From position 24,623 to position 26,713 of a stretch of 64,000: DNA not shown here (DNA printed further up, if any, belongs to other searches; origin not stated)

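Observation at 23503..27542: SIR2-HerA cassette extended by a translationally coupled KTSC-domain gene and a Cys-cluster PD-(D/E)XK nuclease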

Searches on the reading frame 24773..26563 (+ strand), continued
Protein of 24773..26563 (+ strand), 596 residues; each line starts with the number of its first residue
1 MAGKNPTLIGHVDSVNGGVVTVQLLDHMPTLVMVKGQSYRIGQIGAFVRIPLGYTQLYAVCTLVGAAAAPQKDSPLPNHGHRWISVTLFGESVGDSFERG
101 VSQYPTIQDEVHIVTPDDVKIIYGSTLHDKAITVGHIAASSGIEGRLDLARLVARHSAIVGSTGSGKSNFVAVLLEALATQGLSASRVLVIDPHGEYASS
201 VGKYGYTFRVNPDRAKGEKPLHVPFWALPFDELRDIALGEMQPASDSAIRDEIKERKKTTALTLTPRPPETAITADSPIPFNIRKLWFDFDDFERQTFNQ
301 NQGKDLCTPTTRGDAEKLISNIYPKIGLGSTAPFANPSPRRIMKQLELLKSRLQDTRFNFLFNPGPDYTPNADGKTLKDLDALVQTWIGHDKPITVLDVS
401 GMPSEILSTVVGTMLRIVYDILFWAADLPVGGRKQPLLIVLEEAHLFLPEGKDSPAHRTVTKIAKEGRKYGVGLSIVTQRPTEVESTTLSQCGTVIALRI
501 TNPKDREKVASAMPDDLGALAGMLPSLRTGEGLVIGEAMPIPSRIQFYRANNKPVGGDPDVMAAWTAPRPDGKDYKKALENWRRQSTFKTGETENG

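Call 48: search_protein_families(library=phrogs, proteins=[L172:5874-6557:+, L170:8083-8571:+, L170:3053-4531:+], max_evalue=0.001)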
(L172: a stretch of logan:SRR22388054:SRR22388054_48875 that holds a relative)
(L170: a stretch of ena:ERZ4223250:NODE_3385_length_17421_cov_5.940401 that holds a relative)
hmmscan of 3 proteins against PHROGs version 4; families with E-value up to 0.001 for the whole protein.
L172:5874-6557:+ (227 aa): 4 families
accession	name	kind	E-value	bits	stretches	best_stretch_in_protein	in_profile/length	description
phrog_298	-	DNA, RNA and nucleotide metabolism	4e-08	34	1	96-141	168-214/293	exonuclease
phrog_1218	-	DNA, RNA and nucleotide metabolism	1.7e-07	31.8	1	81-144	128-193/364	exonuclease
phrog_1706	-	DNA, RNA and nucleotide metabolism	9.4e-07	29.6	1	94-219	122-239/293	CRISPR/Cas system associated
phrog_31195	-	unknown function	2e-05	25.2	1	7-217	5-219/232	-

L170:8083-8571:+ (162 aa): 0 families

L170:3053-4531:+ (492 aa): 0 families

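Call 51: search_protein_families(library=pfam, alignment_id=A3, max_evalue=0.001)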
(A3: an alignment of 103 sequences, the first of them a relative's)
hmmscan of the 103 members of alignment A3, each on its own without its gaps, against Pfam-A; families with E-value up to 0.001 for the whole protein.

A. member 1, L090:2311-3789:+ (492 aa): 2 families
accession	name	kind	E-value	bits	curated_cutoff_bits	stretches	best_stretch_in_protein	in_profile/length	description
PF13482.12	RNase_H_2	-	4.4e-14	53.2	22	1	308-487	3-164/165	RNase_H superfamily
PF12705.13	PDDEXK_1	-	0.00066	20.1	22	0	67-214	103-246/247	PD-(D/E)XK nuclease superfamily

B. families by the number of members that match (of 103 scanned): 108 families (the first 25 are shown)
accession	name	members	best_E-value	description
PF12705.13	PDDEXK_1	6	1.9e-13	PD-(D/E)XK nuclease superfamily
PF13482.12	RNase_H_2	4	3e-35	RNase_H superfamily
PF01555.25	N6_N4_Mtase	3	1e-58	DNA methylase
PF13384.12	HTH_23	3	4.6e-07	Homeodomain-like domain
PF09903.14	DUF2130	2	9.4e-83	Uncharacterized protein conserved in bacteria (DUF2130)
PF02384.22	N6_Mtase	2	7e-60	N-6 DNA Methylase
PF13087.12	AAA_12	2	1.2e-26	AAA domain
PF00589.27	Phage_integrase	2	1.4e-22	Phage integrase family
PF13245.12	AAA_19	2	7.7e-22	AAA domain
PF02371.22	Transposase_20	2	1.5e-20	Transposase IS116/IS110/IS902 family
PF12728.13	HTH_17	2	2.7e-15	Helix-turn-helix domain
PF02661.23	Fic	2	7.4e-15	Fic/DOC family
PF01443.25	Viral_helicase1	2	1.5e-12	Viral superfamily 1 RNA helicase core domain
PF13538.12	UvrD_C_2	2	1.9e-11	UvrD-like helicase C-terminal domain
PF13604.12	AAA_30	2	6.8e-11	AAA domain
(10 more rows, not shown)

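Call 53: search_protein_families(library=pfam, alignment_id=A4, max_evalue=0.001)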
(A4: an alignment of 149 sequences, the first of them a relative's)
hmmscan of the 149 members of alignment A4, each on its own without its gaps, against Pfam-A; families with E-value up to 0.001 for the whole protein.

A. member 1, L120:2-1060:+ (352 aa): 0 families

B. families by the number of members that match (of 149 scanned): 162 families (the first 25 are shown)
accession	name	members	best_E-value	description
PF09608.15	Alph_Pro_TM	7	2.8e-78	Putative transmembrane protein (Alph_Pro_TM)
PF02384.22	N6_Mtase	3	2.3e-68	N-6 DNA Methylase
PF01554.23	MatE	3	3.9e-47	MatE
PF07228.17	SpoIIE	3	1.3e-42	Stage II sporulation protein E (SpoIIE)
PF07669.17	Eco57I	3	1.9e-40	Eco57I restriction-modification methylase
PF00072.30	Response_reg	3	1.2e-36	Response regulator receiver domain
PF05494.18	MlaC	3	4.4e-34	MlaC protein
PF02518.31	HATPase_c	3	2.6e-27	Histidine kinase-, DNA gyrase B-, and HSP90-like ATPase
PF00512.31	HisKA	3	7.3e-20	His Kinase A (phospho-acceptor) domain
PF04055.27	Radical_SAM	3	2.6e-09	Radical SAM superfamily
PF13353.11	Fer4_12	3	7.9e-06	4Fe-4S single cluster domain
PF00133.28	tRNA-synt_1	2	1.3e-144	tRNA synthetases class I (I, L, M and V)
PF09903.14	DUF2130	2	1e-76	Uncharacterized protein conserved in bacteria (DUF2130)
PF01370.27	Epimerase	2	1.2e-47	NAD dependent epimerase/dehydratase family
PF08264.19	Anticodon_1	2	3.9e-36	Anticodon-binding domain of tRNA ligase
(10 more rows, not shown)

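Call 54: search_protein_families(library=pfam, proteins=[L170:3050-4531:+, L092:73-4002:+, L109:1453-4656:+, L093:1617-4259:-, L107:8129-10216:-, L099:3487-4788:+, L104:1288-2850:+, L098:3182-4636:+, L115:3367-4683:+, L100:3377-4633:+], max_evalue=0.001)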
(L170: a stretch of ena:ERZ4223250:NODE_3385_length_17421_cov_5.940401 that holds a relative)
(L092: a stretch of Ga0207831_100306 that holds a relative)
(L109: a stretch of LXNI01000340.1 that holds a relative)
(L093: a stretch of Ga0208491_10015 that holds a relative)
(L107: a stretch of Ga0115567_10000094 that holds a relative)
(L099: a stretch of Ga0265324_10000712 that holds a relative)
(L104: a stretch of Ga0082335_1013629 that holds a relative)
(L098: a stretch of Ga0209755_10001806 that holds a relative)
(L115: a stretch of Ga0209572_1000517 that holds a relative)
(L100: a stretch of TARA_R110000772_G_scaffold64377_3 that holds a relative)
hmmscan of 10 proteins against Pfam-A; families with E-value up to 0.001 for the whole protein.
L170:3050-4531:+ (493 aa): 2 families
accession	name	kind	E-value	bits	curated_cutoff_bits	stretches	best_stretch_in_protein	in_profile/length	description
PF11074.14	DUF2779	-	1.8e-37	128.9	23.3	1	297-422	1-126/126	Domain of unknown function(DUF2779)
PF01930.23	Cas_Cas4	-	0.00048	20.7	22.7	0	99-223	54-159/160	Domain of unknown function DUF83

L092:73-4002:+ (1309 aa): 2 families
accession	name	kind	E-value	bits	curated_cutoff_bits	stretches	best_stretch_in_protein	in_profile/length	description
PF07669.17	Eco57I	-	2.9e-14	54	25.3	1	642-691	47-93/171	Eco57I restriction-modification methylase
PF02384.22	N6_Mtase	-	0.00083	19.2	20.4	0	269-388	23-107/311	N-6 DNA Methylase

L109:1453-4656:+ (1067 aa): 3 families
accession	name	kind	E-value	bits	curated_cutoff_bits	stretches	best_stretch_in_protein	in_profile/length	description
PF15902.12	Sortilin-Vps10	-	1.7e-28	100.1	33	3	139-264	3-115/446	Sortilin, neurotensin receptor 3,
PF02012.26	BNR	-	2.3e-12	45.3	27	0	300-311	1-12/12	BNR/Asp-box repeat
PF15899.11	BNR_6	-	0.00097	19.4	27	0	673-686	1-14/14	BNR-Asp box repeat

L093:1617-4259:- (880 aa): 9 families
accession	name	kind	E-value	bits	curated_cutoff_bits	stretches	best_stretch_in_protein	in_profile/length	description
PF00580.27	UvrD-helicase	-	6.2e-32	111.8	23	2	311-407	2-98/271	UvrD/REP helicase N-terminal domain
PF13245.12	AAA_19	-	7.7e-22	78.4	25.1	1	318-475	5-133/134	AAA domain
PF13361.12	UvrD_C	-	4.8e-20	72.7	25.6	2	622-735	217-347/350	UvrD-like helicase C-terminal domain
PF01443.25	Viral_helicase1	-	1.5e-12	48.3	21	1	680-733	173-226/228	Viral superfamily 1 RNA helicase core domain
PF13538.12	UvrD_C_2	-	1.9e-11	44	27.4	1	686-732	2-50/52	UvrD-like helicase C-terminal domain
PF13604.12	AAA_30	-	3.5e-07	30.6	27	1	310-504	2-157/191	AAA domain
PF13401.12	AAA_22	-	1.7e-06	28.8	27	1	323-467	5-123/130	AAA domain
PF00270.35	DEAD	-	4.8e-05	23.6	26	1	312-450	2-137/167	DEAD/DEAH box helicase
PF13087.12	AAA_12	-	6.5e-05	23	27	0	682-733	136-190/195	AAA domain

L107:8129-10216:- (695 aa): 3 families
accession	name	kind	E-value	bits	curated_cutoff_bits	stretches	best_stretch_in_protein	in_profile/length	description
PF02534.20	T4SS-DNA_transf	-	5e-87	293.1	20.1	1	145-600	4-458/468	Type IV secretory system Conjugative DNA transfer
PF12696.13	TraG-D_C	-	9.1e-23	81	22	1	445-566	1-125/126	TraM recognition site of TraD and TraG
PF10412.15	TrwB_AAD_bind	-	7.7e-14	51.8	20.5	1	280-562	90-363/387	Type IV secretion-system coupling protein DNA-binding domain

L099:3487-4788:+ (433 aa): 1 family
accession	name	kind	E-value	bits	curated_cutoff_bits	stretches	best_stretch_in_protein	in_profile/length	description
PF09903.14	DUF2130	-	9.4e-83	277.8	26.7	1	173-418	2-253/255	Uncharacterized protein conserved in bacteria (DUF2130)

L104:1288-2850:+ (520 aa): 2 families
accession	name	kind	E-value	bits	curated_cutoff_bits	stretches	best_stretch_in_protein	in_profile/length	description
PF13482.12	RNase_H_2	-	1.3e-25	90.7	22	1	333-510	1-163/165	RNase_H superfamily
PF12705.13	PDDEXK_1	-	6.1e-06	26.8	22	1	114-243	122-246/247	PD-(D/E)XK nuclease superfamily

L098:3182-4636:+ (484 aa): 3 families
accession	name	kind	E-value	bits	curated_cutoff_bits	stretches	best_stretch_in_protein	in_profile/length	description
PF04326.19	SLFN_AlbA_2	-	3e-14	54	25.3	1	17-125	4-114/118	Schlafen, AlbA_2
PF21247.3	Fic-like_C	-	7.3e-09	35.8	27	1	434-480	15-61/64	Filamentation induced by cAMP protein Fic-like, C-terminal domain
PF13749.12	HATPase_c_4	-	2.3e-05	24.8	26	1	328-380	31-83/89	Putative ATP-dependent DNA helicase recG C-terminal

L115:3367-4683:+ (438 aa): 1 family
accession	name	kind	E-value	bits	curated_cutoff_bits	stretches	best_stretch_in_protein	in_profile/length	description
PF09903.14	DUF2130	-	1.3e-80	270.9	26.7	1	178-422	2-252/255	Uncharacterized protein conserved in bacteria (DUF2130)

L100:3377-4633:+ (418 aa): 0 families

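Call 87: search_dna_similar(query=window:24773-26563:+, collection=plasmids, mode=protein, max_rows=25, max_evalue=1e-20)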
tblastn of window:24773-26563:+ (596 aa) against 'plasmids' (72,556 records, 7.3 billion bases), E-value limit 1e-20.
Records with a match: 363; places in all: 374; records where one place covers at least 80% of the query: 96.
Best place of each record, by identity: <60% 363.
By first word of the organism name: Klebsiella 74; Citrobacter 68; Escherichia 46; Enterobacter 30; Serratia 19; Salmonella 14; Bradyrhizobium 9; Piscirickettsia 9; Sinorhizobium 7; Rhizobium 6; and 47 more.
By predicted mobility (MOB-suite, as given by PLSDB): conjugative 186; non-mobilizable 92; mobilizable 85.
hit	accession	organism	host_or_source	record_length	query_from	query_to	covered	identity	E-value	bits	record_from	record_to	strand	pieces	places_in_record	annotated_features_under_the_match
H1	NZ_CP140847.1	Rhizobium johnstonii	Trifolium pratense,whole organism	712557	1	587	98%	43.9%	1e-146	476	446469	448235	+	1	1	ATP-binding protein | SIR2 family protein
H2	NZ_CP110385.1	Tritonibacter mobilis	-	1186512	4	595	99%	43.3%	4e-139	454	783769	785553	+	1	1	record has no annotation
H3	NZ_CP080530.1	Mesorhizobium sp. AR02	Oxytropis sp.,Cell culture,root nodule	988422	7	585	97%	43.8%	5e-144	468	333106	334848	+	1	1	ATP-binding protein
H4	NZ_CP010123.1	Escherichia coli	cow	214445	1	587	98%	43.1%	2e-146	475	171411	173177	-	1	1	ATP-binding protein | SIR2 family protein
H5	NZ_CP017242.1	Rhizobium etli 8C-3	Phaseolus vulgaris,cell culture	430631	6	585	97%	43.5%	2e-143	466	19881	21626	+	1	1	ATP-binding protein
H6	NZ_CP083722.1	Bradyrhizobium sp. 41S5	Glycine max cv. AC Glengarry,Cell ...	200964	1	586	98%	42.8%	1e-147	478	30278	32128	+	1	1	ATP-binding protein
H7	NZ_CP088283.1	Bradyrhizobium quebecense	soybean cv. AC Glengarry,Cell ...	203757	1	586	98%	42.8%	2e-147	478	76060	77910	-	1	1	ATP-binding protein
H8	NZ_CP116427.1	Sulfitobacter faviae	Hexacorallia,culture,Cold water coral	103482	6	585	97%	42.5%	4e-141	459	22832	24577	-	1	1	ATP-binding protein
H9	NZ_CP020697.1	Sulfitobacter sp. D7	calanoid copepod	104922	6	585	97%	42.5%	4e-141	459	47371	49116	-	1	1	ATP-binding protein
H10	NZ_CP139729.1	Sulfitobacter faviae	Bacterial Culture,hydrothermal vent ...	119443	6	585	97%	42.5%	4e-141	459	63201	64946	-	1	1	ATP-binding protein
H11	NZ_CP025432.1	Paracoccus zhejiangensis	single cell,sludge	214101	5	586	98%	41.6%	7e-136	444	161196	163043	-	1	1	DUF87 domain-containing protein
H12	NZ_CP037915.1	Sphingomonas sp. AAP5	water column of an alpine lake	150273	7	596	99%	40.7%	3e-133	437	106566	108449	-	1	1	ATP-binding protein | KTSC domain-containing protein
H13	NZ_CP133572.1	Pseudoalteromonas sp. HL-AS2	sediment core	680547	4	587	98%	38.7%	5e-123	407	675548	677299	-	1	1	ATP-binding protein | SIR2 family protein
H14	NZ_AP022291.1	Aeromonas veronii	-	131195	5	585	97%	37.5%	5e-115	384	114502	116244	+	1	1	helicase HerA-like domain-containing protein | SIR2 family protein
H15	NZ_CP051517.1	Paraburkholderia aromaticivorans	clean bacterial culture,Alpine forest ...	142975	1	595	100%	36.4%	4e-100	341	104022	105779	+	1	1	ATP-binding protein | KTSC domain-containing protein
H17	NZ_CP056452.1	Citrobacter freundii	culture,Wastewater influent sample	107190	5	585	97%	37.3%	8e-115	384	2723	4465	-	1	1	helicase HerA-like domain-containing protein | SIR2 family protein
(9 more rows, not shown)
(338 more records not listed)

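Call 88: get_annotated_region(hit=H4, flank=4000)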
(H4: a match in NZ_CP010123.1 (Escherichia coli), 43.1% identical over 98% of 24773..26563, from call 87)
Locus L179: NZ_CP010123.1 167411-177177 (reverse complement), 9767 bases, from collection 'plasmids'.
description: Escherichia coli strain C5 plasmid A, complete sequence
organism: Escherichia coli (NCBI taxid 562)
taxonomy: Bacteria; Pseudomonadota; Gammaproteobacteria; Enterobacterales; Enterobacteriaceae; Escherichia; Escherichia coli
host: -; source: cow; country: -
typing (MOB-suite, as given by PLSDB): conjugative; replicon IncFIB,IncFIC,IncI-gamma/K1; relaxase MOBF; mating-pair formation MPF_F
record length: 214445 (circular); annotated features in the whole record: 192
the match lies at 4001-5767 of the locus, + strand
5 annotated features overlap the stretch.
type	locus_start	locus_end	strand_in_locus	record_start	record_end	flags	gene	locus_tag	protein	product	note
CDS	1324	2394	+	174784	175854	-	-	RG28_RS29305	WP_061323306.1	IS110 family transposase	-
CDS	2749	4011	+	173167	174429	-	-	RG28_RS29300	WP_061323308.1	SIR2 family protein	-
CDS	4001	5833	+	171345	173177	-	-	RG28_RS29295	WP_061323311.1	ATP-binding protein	-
CDS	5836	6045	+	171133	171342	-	-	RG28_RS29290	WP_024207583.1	KTSC domain-containing protein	-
CDS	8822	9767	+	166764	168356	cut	-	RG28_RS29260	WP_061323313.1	YfjI family protein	-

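Call 89: get_annotated_region(hit=H17, flank=4000)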
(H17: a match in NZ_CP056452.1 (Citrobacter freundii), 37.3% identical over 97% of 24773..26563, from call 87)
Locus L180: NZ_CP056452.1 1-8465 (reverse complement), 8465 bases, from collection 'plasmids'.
description: Citrobacter freundii strain RHBSTW-00502 plasmid pRHBSTW-00502_2, complete sequence
organism: Citrobacter freundii (NCBI taxid 546)
taxonomy: Bacteria; Pseudomonadota; Gammaproteobacteria; Enterobacterales; Enterobacteriaceae; Citrobacter; Citrobacter freundii
host: -; source: culture,Wastewater influent sample; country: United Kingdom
typing (MOB-suite, as given by PLSDB): conjugative; replicon IncFII,IncFII; relaxase MOBF; mating-pair formation MPF_F
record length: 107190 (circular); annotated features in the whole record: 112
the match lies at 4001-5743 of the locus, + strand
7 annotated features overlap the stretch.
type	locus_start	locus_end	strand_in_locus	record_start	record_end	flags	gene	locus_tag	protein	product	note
CDS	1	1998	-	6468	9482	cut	-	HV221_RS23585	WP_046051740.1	Tn3 family transposase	-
CDS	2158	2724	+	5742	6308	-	-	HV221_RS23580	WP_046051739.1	recombinase family protein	GO:0006310 - DNA recombination [Evidence IEA]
CDS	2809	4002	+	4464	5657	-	-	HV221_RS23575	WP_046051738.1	SIR2 family protein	-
CDS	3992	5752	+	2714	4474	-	-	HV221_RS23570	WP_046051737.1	helicase HerA-like domain-containing protein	-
CDS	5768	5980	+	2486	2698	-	-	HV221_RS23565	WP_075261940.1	KTSC domain-containing protein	-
CDS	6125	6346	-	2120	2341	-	-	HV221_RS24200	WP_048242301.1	hypothetical protein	-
CDS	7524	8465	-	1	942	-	repA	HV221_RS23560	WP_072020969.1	plasmid replication initiator RepA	-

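Call 90: get_annotated_region(hit=H1, flank=4000)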
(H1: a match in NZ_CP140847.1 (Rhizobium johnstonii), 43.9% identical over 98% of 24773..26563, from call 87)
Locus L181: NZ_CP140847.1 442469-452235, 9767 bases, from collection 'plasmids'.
description: Rhizobium johnstonii strain TP25 plasmid pRlX2, complete sequence
organism: Rhizobium johnstonii (NCBI taxid 3019933)
taxonomy: Bacteria; Pseudomonadota; Alphaproteobacteria; Hyphomicrobiales; Rhizobiaceae; Rhizobium; Rhizobium johnstonii
host: -; source: Trifolium pratense,whole organism; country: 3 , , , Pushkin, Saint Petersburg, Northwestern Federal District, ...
typing (MOB-suite, as given by PLSDB): conjugative; relaxase MOBQ; mating-pair formation MPF_T
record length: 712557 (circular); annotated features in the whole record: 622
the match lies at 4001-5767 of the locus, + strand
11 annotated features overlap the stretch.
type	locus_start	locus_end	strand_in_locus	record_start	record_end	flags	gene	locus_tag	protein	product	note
CDS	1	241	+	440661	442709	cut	-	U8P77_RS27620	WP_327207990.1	TM0106 family RecB-like putative nuclease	-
CDS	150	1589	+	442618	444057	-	-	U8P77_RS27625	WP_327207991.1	DEAD/DEAH box helicase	-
CDS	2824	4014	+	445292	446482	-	-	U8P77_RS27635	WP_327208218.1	SIR2 family protein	-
CDS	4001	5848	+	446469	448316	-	-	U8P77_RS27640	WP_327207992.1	ATP-binding protein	-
CDS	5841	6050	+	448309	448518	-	-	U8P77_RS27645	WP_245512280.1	KTSC domain-containing protein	-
CDS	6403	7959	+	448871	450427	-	-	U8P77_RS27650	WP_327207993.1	ISL3 family transposase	-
CDS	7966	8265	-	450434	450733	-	-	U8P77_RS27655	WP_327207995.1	hypothetical protein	-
CDS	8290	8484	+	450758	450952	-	-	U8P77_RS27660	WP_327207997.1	hypothetical protein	-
CDS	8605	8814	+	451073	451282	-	-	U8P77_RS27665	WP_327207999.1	DNA recombinase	-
CDS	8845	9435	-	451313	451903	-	-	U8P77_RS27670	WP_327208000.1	PIN domain-containing protein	-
CDS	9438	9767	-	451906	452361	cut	-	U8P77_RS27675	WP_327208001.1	helix-turn-helix domain-containing protein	-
